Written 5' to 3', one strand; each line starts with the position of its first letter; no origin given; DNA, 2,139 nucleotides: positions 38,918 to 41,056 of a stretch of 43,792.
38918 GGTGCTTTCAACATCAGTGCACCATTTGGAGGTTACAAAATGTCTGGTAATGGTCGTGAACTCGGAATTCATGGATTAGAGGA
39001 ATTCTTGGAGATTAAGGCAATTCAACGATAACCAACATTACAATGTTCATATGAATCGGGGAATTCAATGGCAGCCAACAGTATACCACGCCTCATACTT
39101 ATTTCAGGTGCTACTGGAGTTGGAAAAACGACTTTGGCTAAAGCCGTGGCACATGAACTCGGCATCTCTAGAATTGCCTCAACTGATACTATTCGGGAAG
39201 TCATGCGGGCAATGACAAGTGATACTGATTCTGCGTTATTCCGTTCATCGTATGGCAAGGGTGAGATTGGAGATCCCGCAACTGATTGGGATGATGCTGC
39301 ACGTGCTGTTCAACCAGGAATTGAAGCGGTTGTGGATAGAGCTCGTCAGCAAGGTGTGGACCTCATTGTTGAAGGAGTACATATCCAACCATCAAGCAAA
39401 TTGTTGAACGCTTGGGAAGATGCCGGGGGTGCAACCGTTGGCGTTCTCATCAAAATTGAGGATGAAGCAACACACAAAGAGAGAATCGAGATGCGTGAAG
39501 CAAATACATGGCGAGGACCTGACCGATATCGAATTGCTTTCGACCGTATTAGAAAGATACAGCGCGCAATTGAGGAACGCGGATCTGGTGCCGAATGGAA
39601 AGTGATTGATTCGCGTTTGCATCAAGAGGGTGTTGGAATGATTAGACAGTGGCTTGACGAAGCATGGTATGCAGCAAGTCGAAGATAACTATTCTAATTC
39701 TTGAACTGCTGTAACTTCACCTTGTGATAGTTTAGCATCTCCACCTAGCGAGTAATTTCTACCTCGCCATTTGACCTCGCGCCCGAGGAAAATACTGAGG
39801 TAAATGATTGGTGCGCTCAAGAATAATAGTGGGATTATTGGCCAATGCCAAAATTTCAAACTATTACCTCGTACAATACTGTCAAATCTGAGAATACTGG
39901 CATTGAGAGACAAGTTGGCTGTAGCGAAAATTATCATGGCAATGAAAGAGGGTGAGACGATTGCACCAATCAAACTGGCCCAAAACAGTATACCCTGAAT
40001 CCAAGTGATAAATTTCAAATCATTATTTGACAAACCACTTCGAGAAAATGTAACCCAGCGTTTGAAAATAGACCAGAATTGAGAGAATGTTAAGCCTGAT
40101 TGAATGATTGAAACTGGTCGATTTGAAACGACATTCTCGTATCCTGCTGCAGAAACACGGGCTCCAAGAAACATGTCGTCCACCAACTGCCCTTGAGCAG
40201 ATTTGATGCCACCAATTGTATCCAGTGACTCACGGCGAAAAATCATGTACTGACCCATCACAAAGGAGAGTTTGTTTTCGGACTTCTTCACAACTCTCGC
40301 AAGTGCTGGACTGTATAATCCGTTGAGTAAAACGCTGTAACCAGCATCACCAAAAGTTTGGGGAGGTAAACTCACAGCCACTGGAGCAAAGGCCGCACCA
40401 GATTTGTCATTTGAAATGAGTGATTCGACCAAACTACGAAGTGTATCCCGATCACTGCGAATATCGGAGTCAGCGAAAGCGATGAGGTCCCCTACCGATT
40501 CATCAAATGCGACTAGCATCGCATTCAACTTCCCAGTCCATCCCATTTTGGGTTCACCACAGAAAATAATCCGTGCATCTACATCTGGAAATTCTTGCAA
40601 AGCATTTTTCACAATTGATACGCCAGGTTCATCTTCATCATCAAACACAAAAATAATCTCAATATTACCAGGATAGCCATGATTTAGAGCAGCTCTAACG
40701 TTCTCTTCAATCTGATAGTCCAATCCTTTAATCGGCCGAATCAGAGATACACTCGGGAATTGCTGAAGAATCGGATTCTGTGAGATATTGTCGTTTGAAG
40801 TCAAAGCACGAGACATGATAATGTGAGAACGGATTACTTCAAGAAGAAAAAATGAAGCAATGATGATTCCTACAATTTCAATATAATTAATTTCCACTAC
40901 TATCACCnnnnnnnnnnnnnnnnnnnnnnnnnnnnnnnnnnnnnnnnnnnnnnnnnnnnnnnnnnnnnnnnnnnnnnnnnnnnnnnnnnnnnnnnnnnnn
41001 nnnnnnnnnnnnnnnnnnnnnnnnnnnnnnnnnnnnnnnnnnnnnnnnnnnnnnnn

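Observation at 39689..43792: Tad/Ups-like type IV pilus module with an atypical platform, two coupled pilin-like genes and an operonic membrane glycosyltransferase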

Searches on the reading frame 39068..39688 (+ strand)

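Call 3: search_protein_families(library=pfam, proteins=[window:39068-39688:+], max_evalue=1)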
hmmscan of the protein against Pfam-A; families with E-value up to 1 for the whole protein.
window:39068-39688:+ (206 aa): 43 families (the best 25 are shown)
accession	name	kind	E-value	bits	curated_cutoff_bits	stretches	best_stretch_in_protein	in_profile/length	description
PF13671.12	AAA_33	-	3.3e-09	37.6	27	1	9-147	1-122/143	AAA domain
PF13238.12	AAA_18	-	1.1e-07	32.8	29.4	1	10-146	1-114/128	AAA domain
PF06414.18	Zeta_toxin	-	2.1e-07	31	22.3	1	5-162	14-160/199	Zeta toxin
PF13207.12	AAA_17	-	1.3e-05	25.9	27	1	14-142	2-122/136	AAA domain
PF00004.35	AAA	-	1.6e-05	25.8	21.2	1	10-36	1-29/131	ATPase family associated with various cellular activities (AAA)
PF13191.12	AAA_16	-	5e-05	24.3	32.6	1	6-35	23-52/167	AAA ATPase domain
PF13521.12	AAA_28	-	5.7e-05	23.8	27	1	10-54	2-40/164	AAA domain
PF20720.3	nSTAND3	-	0.00027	21.1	27.2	1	8-49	18-61/155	Novel STAND NTPase 3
PF02367.23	TsaE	-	0.00045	20.6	26.6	1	8-38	22-53/128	Threonylcarbamoyl adenosine biosynthesis protein TsaE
PF13401.12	AAA_22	-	0.00064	20.5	27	1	8-46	6-39/130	AAA domain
PF13189.12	Cytidylate_kin2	-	0.00093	19.9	28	1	10-52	2-43/176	Cytidylate kinase-like family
PF05496.18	RuvB_N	-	0.0014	18.9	27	1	10-39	36-66/159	Holliday junction DNA helicase RuvB P-loop domain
PF05729.18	NACHT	-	0.0023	18.2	26.7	1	8-32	1-25/167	NACHT domain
PF07931.18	CPT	-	0.0037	17.5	22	1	8-136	2-123/172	Chloramphenicol phosphotransferase-like protein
PF25199.1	nSTAND_NTPase5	-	0.0062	16.8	34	1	6-36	40-67/145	Novel STAND NTPase 5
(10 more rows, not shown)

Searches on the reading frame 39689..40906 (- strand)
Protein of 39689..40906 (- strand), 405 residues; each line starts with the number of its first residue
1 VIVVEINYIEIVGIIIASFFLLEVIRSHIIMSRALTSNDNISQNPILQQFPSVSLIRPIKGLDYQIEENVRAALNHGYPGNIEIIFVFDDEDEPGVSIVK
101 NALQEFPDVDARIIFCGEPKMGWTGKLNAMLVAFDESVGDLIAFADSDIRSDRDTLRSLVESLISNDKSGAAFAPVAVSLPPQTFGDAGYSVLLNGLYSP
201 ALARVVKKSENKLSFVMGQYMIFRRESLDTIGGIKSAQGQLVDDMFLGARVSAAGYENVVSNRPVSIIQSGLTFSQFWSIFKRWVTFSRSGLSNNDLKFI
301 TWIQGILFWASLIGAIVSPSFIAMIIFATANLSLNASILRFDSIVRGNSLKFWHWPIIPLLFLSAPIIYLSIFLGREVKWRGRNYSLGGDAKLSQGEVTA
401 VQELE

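Call 3: search_protein_families(library=pfam, proteins=[window:39689-40906:-], max_evalue=1)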
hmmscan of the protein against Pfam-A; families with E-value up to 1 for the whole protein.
window:39689-40906:- (405 aa): 4 families
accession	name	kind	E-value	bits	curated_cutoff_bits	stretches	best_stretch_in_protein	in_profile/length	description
PF13506.12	Glyco_transf_21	-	2.1e-25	89.6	21.7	1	107-288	1-173/174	Glycosyl transferase family 21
PF00535.33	Glycos_transf_2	-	1.7e-11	44.8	23.3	1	66-231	13-167/168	Glycosyl transferase family 2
PF13641.12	Glyco_tranf_2_3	-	3.4e-11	44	27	1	65-284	15-227/230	Glycosyltransferase like family 2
PF13632.12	Glyco_trans_2_3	-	2.4e-08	34.5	27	1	208-359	64-190/198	Glycosyl transferase family group 2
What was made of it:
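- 39689..40897 (-): Polytopic GT21/GT2 glycosyltransferase of 402 aa from GTG 40897 (405 aa if from GTG 40906). Probably co-transcribed here, but a lineage-specific addition to the operon. Pfam Glyco_transf_21 E = 2.1e-25 (call 3).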

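Call 29: search_protein_families(library=ncbifam, proteins=[window:39689-40906:-], max_evalue=0.01)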
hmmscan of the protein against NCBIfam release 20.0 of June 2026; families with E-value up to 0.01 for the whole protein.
window:39689-40906:- (405 aa): 9 families
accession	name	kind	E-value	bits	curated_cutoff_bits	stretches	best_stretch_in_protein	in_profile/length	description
TIGR03472.1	HpnI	equivalog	8.8e-38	130.1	310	1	29-395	19-372/373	bacteriohopanetetrol glucosamine biosynthesis glycosyltransferase HpnI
TIGR03469.1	HpnB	hypoth_equivalog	7.6e-25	87.7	379.25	1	19-386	12-385/386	hopene-associated glycosyltransferase HpnB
NF045692.1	OglycostaseCruG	equivalog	3.7e-08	32.7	600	1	22-385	8-386/386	2'-O-glycosyltransferase CruG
TIGR03937.1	PgaC_IcaA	equivalog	1e-07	31.3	422.3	1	21-361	17-340/407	poly-beta-1,6-N-acetyl-D-glucosamine synthase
TIGR03965.1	mycofact_glyco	equivalog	3.3e-07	29.6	280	1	31-269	53-279/467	mycofactocin biosynthesis glycosyltransferase MftF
TIGR04242.1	nodulat_NodC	equivalog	1.8e-06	27.2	550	1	28-173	25-165/395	chitooligosaccharide synthase NodC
TIGR03111.1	glyc2_xrt_Gpos1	hypoth_equivalog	4.2e-05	22.5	363.95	1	20-168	18-161/439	TIGR03111 family XrtG-associated glycosyltransferase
TIGR03030.1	CelA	equivalog_domain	0.00015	20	699.1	0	341-371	395-425/714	UDP-forming cellulose synthase catalytic subunit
NF041394.1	GtaseAglG_Halo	equivalog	0.00094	18.5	440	1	66-244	18-184/304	glucosyl-dolichyl phosphate glucuronosyltransferase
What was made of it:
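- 39689..40897 (-): NCBIfam HpnI E = 8.8e-38, below its cut-off (call 29).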

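Call 62: search_solved_structures(query=window:39689-40906:-, max_evalue=0.01)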
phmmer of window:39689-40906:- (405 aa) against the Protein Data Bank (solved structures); distinct sequences matched with E-value up to 0.01: 2.
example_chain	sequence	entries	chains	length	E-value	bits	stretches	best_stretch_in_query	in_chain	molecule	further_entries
26qs_A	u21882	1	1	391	1.3e-22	83.3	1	19-287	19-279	Ceramide glucosyltransferase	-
26qf_A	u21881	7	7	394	1.3e-22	83.3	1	19-287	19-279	Ceramide glucosyltransferase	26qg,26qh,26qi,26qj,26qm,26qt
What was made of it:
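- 39689..40897 (-): The only PDB relative is ceramide glucosyltransferase, E = 1.3e-22 (call 62).
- On GT21 / GT2 membrane glycosyltransferases: Ceramide glucosyltransferase is the only PDB relative (call 62).
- Closest known: GT21 ceramide glucosyltransferase and the HpnI/HpnB hopanoid glycosyltransferases. Same: PDB ceramide glucosyltransferase E = 1.3e-22 (call 62).
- Its relatives act on lipids (calls 29, 62). PgaC, NodC and CelA score only 1e-7 to 1e-4, and AglG 9e-4 (calls 29, 62).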
